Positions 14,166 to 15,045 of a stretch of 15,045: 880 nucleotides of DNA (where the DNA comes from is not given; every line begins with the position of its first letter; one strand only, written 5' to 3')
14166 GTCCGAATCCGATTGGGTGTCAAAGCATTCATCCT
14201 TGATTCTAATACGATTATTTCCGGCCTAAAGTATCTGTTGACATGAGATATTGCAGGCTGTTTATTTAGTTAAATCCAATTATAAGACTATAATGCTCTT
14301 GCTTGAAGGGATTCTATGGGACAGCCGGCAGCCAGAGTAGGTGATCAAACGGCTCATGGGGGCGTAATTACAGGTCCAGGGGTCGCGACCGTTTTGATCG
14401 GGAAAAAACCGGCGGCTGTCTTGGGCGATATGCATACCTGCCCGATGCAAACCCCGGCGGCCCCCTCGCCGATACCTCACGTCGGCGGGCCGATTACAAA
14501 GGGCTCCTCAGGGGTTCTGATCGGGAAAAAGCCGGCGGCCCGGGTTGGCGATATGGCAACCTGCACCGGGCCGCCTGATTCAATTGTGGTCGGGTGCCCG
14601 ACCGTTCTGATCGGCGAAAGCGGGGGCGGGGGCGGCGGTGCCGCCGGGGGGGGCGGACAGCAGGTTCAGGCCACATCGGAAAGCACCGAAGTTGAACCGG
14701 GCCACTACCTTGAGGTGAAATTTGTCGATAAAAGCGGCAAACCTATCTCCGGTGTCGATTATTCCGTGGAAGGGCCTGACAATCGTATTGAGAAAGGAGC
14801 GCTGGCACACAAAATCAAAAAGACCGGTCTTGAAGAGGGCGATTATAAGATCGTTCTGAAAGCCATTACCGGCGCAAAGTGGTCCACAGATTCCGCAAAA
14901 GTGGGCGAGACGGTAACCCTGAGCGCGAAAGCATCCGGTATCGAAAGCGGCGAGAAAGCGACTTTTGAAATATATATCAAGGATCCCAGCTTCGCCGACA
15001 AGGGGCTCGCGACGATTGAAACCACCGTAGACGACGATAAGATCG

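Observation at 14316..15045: Unannotated PAAR spike-tip gene with C-terminal extension at the window edge, with no T6SS or eCIS genes in sight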

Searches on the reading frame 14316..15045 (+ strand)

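Call 6: search_protein_families(library=pfam, proteins=[window:14316-15045:+], max_evalue=1)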
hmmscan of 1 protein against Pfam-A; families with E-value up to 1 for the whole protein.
window:14316-15045:+ (243 aa): 2 families
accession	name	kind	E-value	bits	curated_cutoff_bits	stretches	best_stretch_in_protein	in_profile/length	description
PF05488.18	PAAR_motif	-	9e-24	83.9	27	3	54-100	5-51/70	PAAR motif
PF07550.17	Shr-like_HID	-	0.14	13.1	22.3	1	120-183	2-69/82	Heme-binding protein Shr-like, Hb-interacting domain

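Call 7: search_protein_families(library=ncbifam, proteins=[window:14316-15045:+], max_evalue=1)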
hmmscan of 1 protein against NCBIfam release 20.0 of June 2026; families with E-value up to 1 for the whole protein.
window:14316-15045:+ (243 aa): 1 family
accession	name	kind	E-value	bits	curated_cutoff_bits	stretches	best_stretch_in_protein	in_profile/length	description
NF033420.0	T6SS_PAAR_dom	equivalog_domain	6.8e-06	26.1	124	2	22-100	25-94/94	type VI secretion system PAAR protein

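Call 8: find_homologous_proteins(query=window:14316-15045:+)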
Query window:14316-15045:+ (243 aa): 3133 proteins with E <= 0.001 among 8000 candidates; the best 120 are listed.
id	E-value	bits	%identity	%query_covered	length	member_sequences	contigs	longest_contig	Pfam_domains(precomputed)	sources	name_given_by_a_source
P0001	5.6e-152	522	100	100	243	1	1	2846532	PF05488.19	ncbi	ncbi:MAG: PAAR domain-containing protein, partial [Candidatus Zixiibacteriota bacterium]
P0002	1.8e-115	403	76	100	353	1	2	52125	PF05488.19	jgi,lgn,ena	-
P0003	9.4e-115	400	74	100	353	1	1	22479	PF05488.19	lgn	-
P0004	2.8e-92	327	63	100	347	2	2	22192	PF05488.19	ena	-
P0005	1.2e-89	318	63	100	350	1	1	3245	PF05488.19,PF09134.17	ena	-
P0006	5.2e-88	313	63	100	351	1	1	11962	PF05488.19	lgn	-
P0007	3.2e-85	304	59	100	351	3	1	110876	PF05488.19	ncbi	-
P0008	5.4e-85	303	57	100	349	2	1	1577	PF05488.19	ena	-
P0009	6.5e-85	303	61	100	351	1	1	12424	PF05488.19,PF09134.17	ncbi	-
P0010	7.5e-85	302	61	100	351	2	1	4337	PF05488.19,PF09134.17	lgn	-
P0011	8.4e-85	302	60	100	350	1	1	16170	PF05488.19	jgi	jgi:uncharacterized Zn-binding protein involved in type VI secretion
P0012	2.4e-84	301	62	100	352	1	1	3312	PF05488.19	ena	-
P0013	5.5e-84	299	60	100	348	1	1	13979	PF05488.19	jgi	-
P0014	1.4e-83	298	60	100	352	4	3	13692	PF05488.19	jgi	jgi:uncharacterized Zn-binding protein involved in type VI secretion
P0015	1.7e-83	298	61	100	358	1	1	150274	PF05488.19,PF17210.10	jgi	jgi:uncharacterized Zn-binding protein involved in type VI secretion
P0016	2.1e-83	298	62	100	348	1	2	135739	PF05488.19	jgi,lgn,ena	-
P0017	9.1e-83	295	61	100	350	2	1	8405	PF05488.19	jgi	jgi:uncharacterized Zn-binding protein involved in type VI secretion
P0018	9.5e-83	295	55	100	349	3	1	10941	PF05488.19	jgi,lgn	jgi:uncharacterized Zn-binding protein involved in type VI secretion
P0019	3.1e-82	294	61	100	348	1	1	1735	PF05488.19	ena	-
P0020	2.7e-81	291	59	100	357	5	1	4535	PF05488.19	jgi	-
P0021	3.0e-81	290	55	99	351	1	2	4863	PF05488.19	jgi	-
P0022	5.1e-81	290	55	99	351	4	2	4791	PF05488.19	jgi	jgi:uncharacterized Zn-binding protein involved in type VI secretion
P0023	5.3e-81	290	60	100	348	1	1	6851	PF05488.19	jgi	jgi:uncharacterized Zn-binding protein involved in type VI secretion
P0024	6.4e-81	289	60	100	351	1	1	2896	PF05488.19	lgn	-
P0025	1.1e-80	289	59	100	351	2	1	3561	PF05488.19,PF13620.13,PF09134.17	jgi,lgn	-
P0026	3.3e-80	287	58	100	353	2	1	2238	PF05488.19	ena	-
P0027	5.1e-80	286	59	100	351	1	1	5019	PF05488.19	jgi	jgi:uncharacterized Zn-binding protein involved in type VI secretion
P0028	9.7e-80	286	59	100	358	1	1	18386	PF05488.19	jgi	-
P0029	1.3e-79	285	57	100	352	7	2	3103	PF05488.19,PF13620.13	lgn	-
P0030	1.6e-79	285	56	100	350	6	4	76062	PF05488.19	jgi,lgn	jgi:uncharacterized Zn-binding protein involved in type VI secretion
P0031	3.6e-79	284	57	100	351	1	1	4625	PF05488.19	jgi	jgi:uncharacterized Zn-binding protein involved in type VI secretion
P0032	5.2e-79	283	59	100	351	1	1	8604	PF05488.19,PF13620.13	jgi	-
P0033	5.6e-79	283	60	100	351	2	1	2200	PF05488.19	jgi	-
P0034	6.4e-79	283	59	100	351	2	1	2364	PF05488.19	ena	-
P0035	1.1e-78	282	61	100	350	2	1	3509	PF05488.19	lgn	-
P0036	1.2e-78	282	55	99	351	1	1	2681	PF05488.19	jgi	jgi:uncharacterized Zn-binding protein involved in type VI secretion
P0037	1.7e-78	282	56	100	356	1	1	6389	PF05488.19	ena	-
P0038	1.9e-78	281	58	100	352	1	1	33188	PF05488.19,PF13620.13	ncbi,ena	-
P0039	1.9e-78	281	58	99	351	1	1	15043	PF05488.19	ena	-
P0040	2.0e-78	281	57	100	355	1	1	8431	PF05488.19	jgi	jgi:uncharacterized Zn-binding protein involved in type VI secretion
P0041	2.1e-78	281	63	89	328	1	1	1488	PF05488.19,PF17802.8,PF13620.13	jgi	jgi:uncharacterized Zn-binding protein involved in type VI secretion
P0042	2.4e-78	281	56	100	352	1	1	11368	PF05488.19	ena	-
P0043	3.8e-78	280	59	100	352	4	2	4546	PF05488.19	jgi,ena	-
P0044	5.3e-78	280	56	96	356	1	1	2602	PF05488.19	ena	-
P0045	9.4e-78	279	58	99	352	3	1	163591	PF05488.19,PF00630.26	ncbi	-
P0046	1.4e-77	279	56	99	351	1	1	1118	PF05488.19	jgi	jgi:uncharacterized Zn-binding protein involved in type VI secretion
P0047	1.6e-77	278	56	100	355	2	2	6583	PF05488.19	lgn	-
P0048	1.7e-77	278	62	89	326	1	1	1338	PF05488.19,PF09134.17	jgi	jgi:uncharacterized Zn-binding protein involved in type VI secretion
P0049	2.7e-77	278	57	99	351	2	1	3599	PF05488.19,PF17802.8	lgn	-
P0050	3.6e-77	277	57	100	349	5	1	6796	PF05488.19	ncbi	-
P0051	4.0e-77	277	58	100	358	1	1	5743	PF05488.19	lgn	-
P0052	4.2e-77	277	58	100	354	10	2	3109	PF05488.19,PF17802.8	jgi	-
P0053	4.6e-77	277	59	96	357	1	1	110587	PF05488.19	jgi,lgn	-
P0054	5.6e-77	277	53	100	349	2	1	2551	PF05488.19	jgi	-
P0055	6.3e-77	276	58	100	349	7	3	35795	PF05488.19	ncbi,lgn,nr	ncbi:MAG: hypothetical protein GYA46_07850 [candidate division Zixibacteria bacterium]|nr:hypothetic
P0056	8.2e-77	276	57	100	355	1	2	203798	PF05488.19,PF17802.8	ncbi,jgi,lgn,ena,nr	ncbi:MAG: hypothetical protein CVT49_00210 [candidate division Zixibacteria bacterium HGW-Zixibacter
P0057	1.3e-76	275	55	100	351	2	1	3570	PF05488.19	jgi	jgi:uncharacterized Zn-binding protein involved in type VI secretion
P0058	1.9e-76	275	55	100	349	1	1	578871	PF05488.19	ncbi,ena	-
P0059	2.6e-76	274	58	97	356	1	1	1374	PF05488.19,PF17802.8,PF13620.13,PF17210.10,PF09134.17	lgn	-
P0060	3.3e-76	274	61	91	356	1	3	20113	PF05488.19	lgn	-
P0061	4.6e-76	274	58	96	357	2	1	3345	PF05488.19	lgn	-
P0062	6.8e-76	273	59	100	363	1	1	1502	PF05488.19,PF17802.8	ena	-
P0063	7.6e-76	273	60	96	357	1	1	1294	PF05488.19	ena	-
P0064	7.7e-76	273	59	96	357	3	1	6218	PF05488.19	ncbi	-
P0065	7.8e-76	273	57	96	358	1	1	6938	PF05488.19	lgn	-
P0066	1.1e-75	272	55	100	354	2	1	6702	PF05488.19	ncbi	-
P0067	2.0e-75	271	57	100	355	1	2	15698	PF05488.19,PF17802.8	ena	-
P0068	4.8e-75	270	57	100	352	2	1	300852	PF05488.19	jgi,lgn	jgi:uncharacterized Zn-binding protein involved in type VI secretion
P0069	1.2e-74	269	56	100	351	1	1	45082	PF05488.19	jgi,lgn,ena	-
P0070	2.3e-74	268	57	96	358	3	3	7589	PF05488.19,PF17802.8,PF13620.13,PF17210.10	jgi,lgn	-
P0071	2.3e-74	268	52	100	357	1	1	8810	PF05488.19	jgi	jgi:uncharacterized Zn-binding protein involved in type VI secretion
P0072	3.7e-74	267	54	95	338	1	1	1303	PF05488.19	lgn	-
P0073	4.1e-74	267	59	99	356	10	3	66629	PF05488.19,PF17802.8,PF13620.13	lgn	-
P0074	6.0e-74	267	55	100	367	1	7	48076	PF05488.19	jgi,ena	jgi:uncharacterized Zn-binding protein involved in type VI secretion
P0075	6.1e-74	267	56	96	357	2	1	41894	PF05488.19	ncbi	-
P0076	8.2e-74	266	54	100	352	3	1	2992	PF05488.19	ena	-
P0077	1.1e-73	266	55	96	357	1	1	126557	PF05488.19,PF13620.13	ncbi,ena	-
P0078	1.2e-73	266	52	100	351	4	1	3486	PF05488.19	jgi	jgi:uncharacterized Zn-binding protein involved in type VI secretion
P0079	1.8e-73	265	57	100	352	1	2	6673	PF05488.19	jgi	-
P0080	1.8e-73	265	53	95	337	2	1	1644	PF05488.19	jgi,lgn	-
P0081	2.0e-73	265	56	98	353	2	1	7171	PF05488.19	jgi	-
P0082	3.7e-73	264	52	95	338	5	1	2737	PF05488.19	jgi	jgi:uncharacterized Zn-binding protein involved in type VI secretion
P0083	4.2e-73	264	54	100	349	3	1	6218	PF05488.19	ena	-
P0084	8.3e-73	263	55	100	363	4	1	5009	PF05488.19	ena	-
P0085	1.8e-72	262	59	100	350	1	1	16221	PF05488.19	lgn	-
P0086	3.7e-72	261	56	100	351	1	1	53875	PF05488.19,PF17802.8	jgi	jgi:uncharacterized Zn-binding protein involved in type VI secretion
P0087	5.2e-72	260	51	99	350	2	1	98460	PF05488.19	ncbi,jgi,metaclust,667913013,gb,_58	metaclust:\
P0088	5.3e-72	260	53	100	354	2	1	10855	PF05488.19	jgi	jgi:uncharacterized Zn-binding protein involved in type VI secretion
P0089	1.3e-71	259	54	100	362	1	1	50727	PF05488.19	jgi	jgi:uncharacterized Zn-binding protein involved in type VI secretion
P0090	1.4e-71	259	58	100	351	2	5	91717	PF05488.19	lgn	-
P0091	3.0e-71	258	53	100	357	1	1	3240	PF05488.19,PF17802.8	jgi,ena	-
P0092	3.9e-71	257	58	97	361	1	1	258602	PF05488.19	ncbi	-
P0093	5.1e-71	257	56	100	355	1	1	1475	PF05488.19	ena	-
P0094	5.3e-71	257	50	98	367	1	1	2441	PF05488.19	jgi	jgi:uncharacterized Zn-binding protein involved in type VI secretion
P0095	6.6e-71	257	56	97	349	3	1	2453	PF05488.19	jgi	jgi:uncharacterized Zn-binding protein involved in type VI secretion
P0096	1.1e-70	256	53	100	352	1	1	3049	PF05488.19,PF13620.13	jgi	jgi:uncharacterized Zn-binding protein involved in type VI secretion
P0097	1.2e-70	256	52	100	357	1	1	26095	PF05488.19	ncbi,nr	ncbi:MAG: hypothetical protein GF401_02525 [Chitinivibrionales bacterium]|nr:hypothetical protein [C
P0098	1.6e-70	255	56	100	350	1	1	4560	PF05488.19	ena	-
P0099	1.8e-70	255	52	100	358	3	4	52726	PF05488.19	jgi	jgi:uncharacterized Zn-binding protein involved in type VI secretion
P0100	1.8e-70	255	55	97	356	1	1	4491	PF05488.19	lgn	-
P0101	2.7e-70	255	54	100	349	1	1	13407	PF05488.19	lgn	-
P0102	5.6e-70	254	53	100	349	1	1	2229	PF05488.19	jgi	-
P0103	6.6e-70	253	56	100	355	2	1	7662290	PF05488.19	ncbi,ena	-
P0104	6.7e-70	253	53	95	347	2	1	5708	PF05488.19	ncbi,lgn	-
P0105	7.2e-70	253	57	100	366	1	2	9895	PF05488.19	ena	-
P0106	9.9e-70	253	51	100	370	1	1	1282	PF05488.19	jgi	jgi:uncharacterized Zn-binding protein involved in type VI secretion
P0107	1.1e-69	253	53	100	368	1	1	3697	PF05488.19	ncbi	-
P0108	1.2e-69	253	54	100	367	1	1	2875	PF05488.19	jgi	jgi:uncharacterized Zn-binding protein involved in type VI secretion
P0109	1.2e-69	253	53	100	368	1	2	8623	PF05488.19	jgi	jgi:uncharacterized Zn-binding protein involved in type VI secretion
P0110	1.5e-69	252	50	100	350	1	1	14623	PF05488.19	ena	-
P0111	1.5e-69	252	55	97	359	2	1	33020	PF05488.19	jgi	-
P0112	2.1e-69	252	52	98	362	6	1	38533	PF05488.19,PF17802.8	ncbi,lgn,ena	-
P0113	2.6e-69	251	54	97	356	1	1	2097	PF05488.19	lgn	-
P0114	3.2e-69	251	53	100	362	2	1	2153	PF05488.19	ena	-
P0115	3.7e-69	251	58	91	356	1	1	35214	PF05488.19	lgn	-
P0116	4.4e-69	251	53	100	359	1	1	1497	PF05488.19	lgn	-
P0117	4.8e-69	251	51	100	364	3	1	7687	PF05488.19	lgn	-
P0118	5.5e-69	250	53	97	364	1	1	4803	PF05488.19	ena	-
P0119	5.8e-69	250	53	97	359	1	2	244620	PF05488.19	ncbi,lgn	-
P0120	6.5e-69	250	51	97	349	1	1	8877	PF05488.19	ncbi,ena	-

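Call 9: find_encoding_contigs(protein=P0002, flank=10000, max_places=3)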
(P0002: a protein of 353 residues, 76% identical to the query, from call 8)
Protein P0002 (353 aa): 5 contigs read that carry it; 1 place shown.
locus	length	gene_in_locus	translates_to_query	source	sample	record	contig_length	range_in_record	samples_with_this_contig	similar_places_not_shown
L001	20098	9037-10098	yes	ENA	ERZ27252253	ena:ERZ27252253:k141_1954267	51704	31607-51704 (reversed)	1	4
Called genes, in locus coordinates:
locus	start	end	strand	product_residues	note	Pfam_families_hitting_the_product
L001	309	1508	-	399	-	-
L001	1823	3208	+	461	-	PF00112:Peptidase_C1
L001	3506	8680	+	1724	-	PF08126:Propeptide_C25, PF01364:Peptidase_C25, PF21471:Reelin_subrepeat-B (faint), PF00404:Dockerin_1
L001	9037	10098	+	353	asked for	PF05488:PAAR_motif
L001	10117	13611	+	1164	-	-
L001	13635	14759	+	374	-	PF13360:PQQ_2 (faint)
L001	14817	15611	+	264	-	-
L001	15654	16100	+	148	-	PF08786:DcrB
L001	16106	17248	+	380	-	-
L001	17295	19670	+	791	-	-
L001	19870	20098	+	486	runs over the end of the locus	PF02861:Clp_N, PF13191:AAA_16 (faint), PF05621:TniB (weak), PF23569:NBD_SMAX1, PF00004:AAA, PF17871:AAA_lid_9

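Call 10: find_encoding_contigs(protein=P0001, flank=10000, max_places=3)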
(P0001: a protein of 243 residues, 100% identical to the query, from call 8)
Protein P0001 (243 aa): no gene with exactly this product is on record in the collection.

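Call 12: find_encoding_contigs(protein=P0056, flank=10000, max_places=2)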
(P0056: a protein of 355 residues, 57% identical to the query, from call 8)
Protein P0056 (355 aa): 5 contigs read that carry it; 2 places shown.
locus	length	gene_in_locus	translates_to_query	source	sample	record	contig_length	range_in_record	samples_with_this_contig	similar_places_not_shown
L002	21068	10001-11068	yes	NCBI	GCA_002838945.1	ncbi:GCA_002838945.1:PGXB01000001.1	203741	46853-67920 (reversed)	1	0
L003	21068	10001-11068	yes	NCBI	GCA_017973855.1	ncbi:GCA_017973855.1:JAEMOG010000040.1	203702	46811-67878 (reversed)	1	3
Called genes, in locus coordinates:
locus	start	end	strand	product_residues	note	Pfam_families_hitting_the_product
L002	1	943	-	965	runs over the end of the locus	-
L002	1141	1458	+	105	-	-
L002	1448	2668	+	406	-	PF00762:Ferrochelatase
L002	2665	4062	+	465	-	PF01266:DAO (faint), PF01593:Amino_oxidase, PF13450:NAD_binding_8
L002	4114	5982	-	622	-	PF13585:CHU_C (weak), PF13860:FlgD_ig, PF18962:Por_Secre_tail (weak)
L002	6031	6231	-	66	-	-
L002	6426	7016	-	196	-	-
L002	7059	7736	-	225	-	-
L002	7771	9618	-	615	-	PF00069:Pkinase, PF07714:PK_Tyr_Ser-Thr, PF01636:APH (weak)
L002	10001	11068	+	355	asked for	PF05488:PAAR_motif, PF17802:SpaA (faint)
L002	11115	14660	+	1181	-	-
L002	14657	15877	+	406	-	-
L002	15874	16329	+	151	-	PF08786:DcrB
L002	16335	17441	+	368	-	-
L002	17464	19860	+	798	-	-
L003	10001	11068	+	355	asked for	PF05488:PAAR_motif, PF17802:SpaA (faint)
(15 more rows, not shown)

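Call 14: search_protein_families(library=pfam, proteins=[L001:9037-10098:+, L001:10117-13611:+, L001:13635-14759:+, L001:14817-15611:+, L001:15654-16100:+, L001:16106-17248:+, L001:17295-19670:+], max_evalue=1)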
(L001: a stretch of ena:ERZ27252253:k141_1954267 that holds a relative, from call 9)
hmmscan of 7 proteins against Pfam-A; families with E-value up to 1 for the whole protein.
L001:9037-10098:+ (353 aa): 5 families
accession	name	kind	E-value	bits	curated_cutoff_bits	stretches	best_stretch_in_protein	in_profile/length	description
PF05488.18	PAAR_motif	-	1.3e-22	80.2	27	3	9-46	2-38/70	PAAR motif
PF17802.7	SpaA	-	0.0012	19.4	23.1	1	295-341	3-53/91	Prealbumin-like fold domain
PF13620.12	CarboxypepD_reg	-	0.089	13.6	32.3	0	299-345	6-53/82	Carboxypeptidase regulatory-like domain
PF07495.19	Y_Y_Y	-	0.09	13.1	26.6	1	149-194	12-58/65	Y_Y_Y domain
PF00801.26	PKD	-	0.22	12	23.5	0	170-196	52-78/80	PKD domain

L001:10117-13611:+ (1164 aa): 0 families

L001:13635-14759:+ (374 aa): 1 family
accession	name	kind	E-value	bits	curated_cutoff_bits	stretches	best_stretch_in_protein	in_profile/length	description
PF13360.13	PQQ_2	-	9.1e-08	32.5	27.6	2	20-83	47-106/233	Outer membrane protein assembly factor BamB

L001:14817-15611:+ (264 aa): 0 families

L001:15654-16100:+ (148 aa): 1 family
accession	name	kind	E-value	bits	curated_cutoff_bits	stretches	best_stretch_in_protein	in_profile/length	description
PF08786.17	DcrB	-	2e-11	44.5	27.2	1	10-122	4-113/127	DcrB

L001:16106-17248:+ (380 aa): 4 families
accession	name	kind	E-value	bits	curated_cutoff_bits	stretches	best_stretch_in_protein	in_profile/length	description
PF13620.12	CarboxypepD_reg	-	0.014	16.2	32.3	1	241-286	8-54/82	Carboxypeptidase regulatory-like domain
PF17802.7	SpaA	-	0.06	14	23.1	1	246-285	15-57/91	Prealbumin-like fold domain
PF03787.20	RAMPs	-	0.11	13.5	22.1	1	220-312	73-163/189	RAMP superfamily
PF15713.10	PTPRCAP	-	0.57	11.1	28.3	0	277-367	28-117/150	Protein tyrosine phosphatase receptor type C-associated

L001:17295-19670:+ (791 aa): 2 families
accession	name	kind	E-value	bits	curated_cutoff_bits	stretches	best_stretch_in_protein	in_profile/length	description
PF24961.1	NfeD_membrane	-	0.013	16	26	1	444-483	49-89/119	NfeD integral membrane domain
PF21045.3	INT10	-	0.18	10.4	26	1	497-570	304-377/710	Integrator subunit 10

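Call 15: find_encoding_contigs(protein=P0103, flank=10000, max_places=2)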
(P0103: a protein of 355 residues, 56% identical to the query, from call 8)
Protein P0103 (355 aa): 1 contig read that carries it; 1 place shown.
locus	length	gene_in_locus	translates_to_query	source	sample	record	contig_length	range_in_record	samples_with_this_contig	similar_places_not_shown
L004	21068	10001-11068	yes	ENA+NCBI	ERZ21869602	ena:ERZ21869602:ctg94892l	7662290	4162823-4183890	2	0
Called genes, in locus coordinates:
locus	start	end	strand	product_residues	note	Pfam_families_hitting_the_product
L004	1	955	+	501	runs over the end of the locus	PF05943:VipB, PF18945:VipB_2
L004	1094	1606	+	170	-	PF05638:T6SS_HCP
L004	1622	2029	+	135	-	PF04965:GPW_gp25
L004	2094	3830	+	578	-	PF05947:T6SS_TssF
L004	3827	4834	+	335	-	PF06996:T6SS_TssG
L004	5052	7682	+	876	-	PF02861:Clp_N (weak), PF13191:AAA_16 (weak), PF23569:NBD_SMAX1 (weak), PF00004:AAA, PF17871:AAA_lid_9, PF00004:AAA (weak), PF07724:AAA_2, PF10431:ClpB_D2-small, +3 more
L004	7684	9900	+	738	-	PF05954:Phage_GPD, PF04717:Phage_base_V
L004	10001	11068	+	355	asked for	PF05488:PAAR_motif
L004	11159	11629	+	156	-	PF08786:DcrB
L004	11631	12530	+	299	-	-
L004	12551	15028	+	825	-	-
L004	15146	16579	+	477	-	PF01476:LysM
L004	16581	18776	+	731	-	-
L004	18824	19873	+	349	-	-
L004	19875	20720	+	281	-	PF28040:DUF8367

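Call 16: find_encoding_contigs(protein=P0058, flank=10000, max_places=2)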
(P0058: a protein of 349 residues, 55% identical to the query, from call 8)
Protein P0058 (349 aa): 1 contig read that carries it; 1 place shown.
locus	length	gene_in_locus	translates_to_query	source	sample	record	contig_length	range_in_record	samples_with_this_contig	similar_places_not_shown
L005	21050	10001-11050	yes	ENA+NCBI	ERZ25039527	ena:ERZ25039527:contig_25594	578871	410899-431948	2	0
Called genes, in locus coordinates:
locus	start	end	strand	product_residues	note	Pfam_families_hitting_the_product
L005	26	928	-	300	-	PF06996:T6SS_TssG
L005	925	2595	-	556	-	-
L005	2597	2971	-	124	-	PF04965:GPW_gp25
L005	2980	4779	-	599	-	PF05954:Phage_GPD, PF04717:Phage_base_V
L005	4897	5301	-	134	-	PF17642:TssD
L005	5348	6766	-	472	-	PF17541:TssC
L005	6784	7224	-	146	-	PF05591:T6SS_VipA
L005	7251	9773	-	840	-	PF02861:Clp_N, PF13401:AAA_22 (faint), PF00004:AAA, PF17871:AAA_lid_9, PF07724:AAA_2, PF00004:AAA, PF07728:AAA_5, PF10431:ClpB_D2-small, +5 more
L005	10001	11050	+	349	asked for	PF05488:PAAR_motif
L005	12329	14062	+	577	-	-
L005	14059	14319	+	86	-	-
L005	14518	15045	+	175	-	-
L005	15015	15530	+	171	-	PF13360:PQQ_2 (weak)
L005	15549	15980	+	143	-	PF08786:DcrB (weak)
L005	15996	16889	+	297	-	-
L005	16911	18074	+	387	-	-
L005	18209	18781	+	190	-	-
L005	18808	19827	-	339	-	PF13505:OMP_b-brl (weak)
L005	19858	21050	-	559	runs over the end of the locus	PF00069:Pkinase, PF01636:APH (faint), PF07714:PK_Tyr_Ser-Thr, PF03109:ABC1 (weak)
